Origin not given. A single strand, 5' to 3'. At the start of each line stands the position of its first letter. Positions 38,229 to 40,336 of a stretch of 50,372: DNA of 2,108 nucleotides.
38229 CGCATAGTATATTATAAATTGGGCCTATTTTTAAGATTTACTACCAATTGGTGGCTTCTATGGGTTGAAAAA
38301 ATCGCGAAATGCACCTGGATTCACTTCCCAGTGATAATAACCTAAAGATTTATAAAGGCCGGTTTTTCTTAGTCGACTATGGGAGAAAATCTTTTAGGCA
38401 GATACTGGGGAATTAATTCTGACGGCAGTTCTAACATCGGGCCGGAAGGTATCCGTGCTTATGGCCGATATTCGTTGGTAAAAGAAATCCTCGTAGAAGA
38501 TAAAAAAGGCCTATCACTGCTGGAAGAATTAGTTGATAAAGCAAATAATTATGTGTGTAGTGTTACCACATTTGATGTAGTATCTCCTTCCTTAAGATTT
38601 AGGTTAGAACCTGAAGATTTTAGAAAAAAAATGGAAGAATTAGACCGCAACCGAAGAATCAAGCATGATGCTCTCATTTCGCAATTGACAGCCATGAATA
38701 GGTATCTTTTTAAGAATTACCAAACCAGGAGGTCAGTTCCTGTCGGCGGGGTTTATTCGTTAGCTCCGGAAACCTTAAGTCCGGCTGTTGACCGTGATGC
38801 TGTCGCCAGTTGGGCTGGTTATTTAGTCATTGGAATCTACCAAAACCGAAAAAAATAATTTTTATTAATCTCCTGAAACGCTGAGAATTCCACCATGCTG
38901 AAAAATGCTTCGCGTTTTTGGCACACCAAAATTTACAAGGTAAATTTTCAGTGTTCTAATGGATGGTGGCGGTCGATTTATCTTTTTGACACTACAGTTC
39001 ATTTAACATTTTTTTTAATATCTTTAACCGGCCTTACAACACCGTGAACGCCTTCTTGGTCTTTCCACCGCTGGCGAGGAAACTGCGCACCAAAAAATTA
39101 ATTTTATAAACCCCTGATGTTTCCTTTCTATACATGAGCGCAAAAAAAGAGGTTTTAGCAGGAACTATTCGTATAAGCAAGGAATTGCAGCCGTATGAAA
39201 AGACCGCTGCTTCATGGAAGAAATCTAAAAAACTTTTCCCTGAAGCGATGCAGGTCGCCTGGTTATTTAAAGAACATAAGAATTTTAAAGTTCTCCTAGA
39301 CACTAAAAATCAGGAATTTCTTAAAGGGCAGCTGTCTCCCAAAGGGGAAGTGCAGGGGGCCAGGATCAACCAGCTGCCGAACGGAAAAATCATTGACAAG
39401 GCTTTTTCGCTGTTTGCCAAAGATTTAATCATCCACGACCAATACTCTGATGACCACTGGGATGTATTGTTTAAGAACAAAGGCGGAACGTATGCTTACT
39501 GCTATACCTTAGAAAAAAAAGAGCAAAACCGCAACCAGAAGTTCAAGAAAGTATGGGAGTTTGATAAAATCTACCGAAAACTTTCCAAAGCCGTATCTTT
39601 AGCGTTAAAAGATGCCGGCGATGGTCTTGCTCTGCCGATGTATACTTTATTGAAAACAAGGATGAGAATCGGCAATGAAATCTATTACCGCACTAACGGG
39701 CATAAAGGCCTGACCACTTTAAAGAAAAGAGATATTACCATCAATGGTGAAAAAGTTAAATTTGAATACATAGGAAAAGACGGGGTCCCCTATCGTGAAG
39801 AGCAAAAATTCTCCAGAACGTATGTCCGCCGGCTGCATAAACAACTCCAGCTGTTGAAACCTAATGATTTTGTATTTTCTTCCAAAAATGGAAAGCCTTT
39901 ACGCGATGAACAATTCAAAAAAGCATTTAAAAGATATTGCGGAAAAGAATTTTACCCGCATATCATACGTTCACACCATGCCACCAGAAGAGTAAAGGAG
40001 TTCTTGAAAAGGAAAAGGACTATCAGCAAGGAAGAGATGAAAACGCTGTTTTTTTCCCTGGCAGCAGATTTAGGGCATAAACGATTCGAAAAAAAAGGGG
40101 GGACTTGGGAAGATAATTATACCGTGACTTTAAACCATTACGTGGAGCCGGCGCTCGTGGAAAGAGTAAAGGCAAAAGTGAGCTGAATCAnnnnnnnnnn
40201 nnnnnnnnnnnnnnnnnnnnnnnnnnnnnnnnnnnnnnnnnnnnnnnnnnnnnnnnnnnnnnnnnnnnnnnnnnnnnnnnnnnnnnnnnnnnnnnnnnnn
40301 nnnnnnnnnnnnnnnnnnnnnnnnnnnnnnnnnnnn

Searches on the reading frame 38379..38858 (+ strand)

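Call 10: search_protein_families(library=pfam, proteins=[window:38379-38858:+], max_evalue=0.001)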
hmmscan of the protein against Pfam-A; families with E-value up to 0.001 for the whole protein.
window:38379-38858:+ (159 aa): 1 family
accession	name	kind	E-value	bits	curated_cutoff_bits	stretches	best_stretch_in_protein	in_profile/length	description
PF11554.13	DUF3232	-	3.8e-28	98.9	27.4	1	27-159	22-152/152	Protein of unknown function (DUF3232)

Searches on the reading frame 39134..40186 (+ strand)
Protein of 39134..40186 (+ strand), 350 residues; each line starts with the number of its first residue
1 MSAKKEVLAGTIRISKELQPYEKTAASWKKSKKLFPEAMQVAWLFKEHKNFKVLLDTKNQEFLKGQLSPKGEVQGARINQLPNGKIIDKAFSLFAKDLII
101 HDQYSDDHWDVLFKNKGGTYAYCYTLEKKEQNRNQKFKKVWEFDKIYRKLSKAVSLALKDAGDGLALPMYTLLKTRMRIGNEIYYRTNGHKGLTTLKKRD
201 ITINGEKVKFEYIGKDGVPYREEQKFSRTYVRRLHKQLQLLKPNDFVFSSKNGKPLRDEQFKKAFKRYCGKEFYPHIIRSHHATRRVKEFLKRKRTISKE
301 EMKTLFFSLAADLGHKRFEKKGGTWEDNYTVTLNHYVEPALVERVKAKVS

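Call 10: search_protein_families(library=pfam, proteins=[window:39134-40186:+], max_evalue=0.001)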
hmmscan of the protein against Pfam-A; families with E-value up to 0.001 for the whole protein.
window:39134-40186:+ (350 aa): 2 families
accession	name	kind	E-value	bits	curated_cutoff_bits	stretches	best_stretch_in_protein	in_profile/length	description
PF01028.25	Topoisom_I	-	2.5e-15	56.9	23.7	1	129-310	5-185/228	Eukaryotic DNA topoisomerase I, catalytic core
PF00589.27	Phage_integrase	-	1.4e-05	25.4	27.1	1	195-285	43-139/172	Phage integrase family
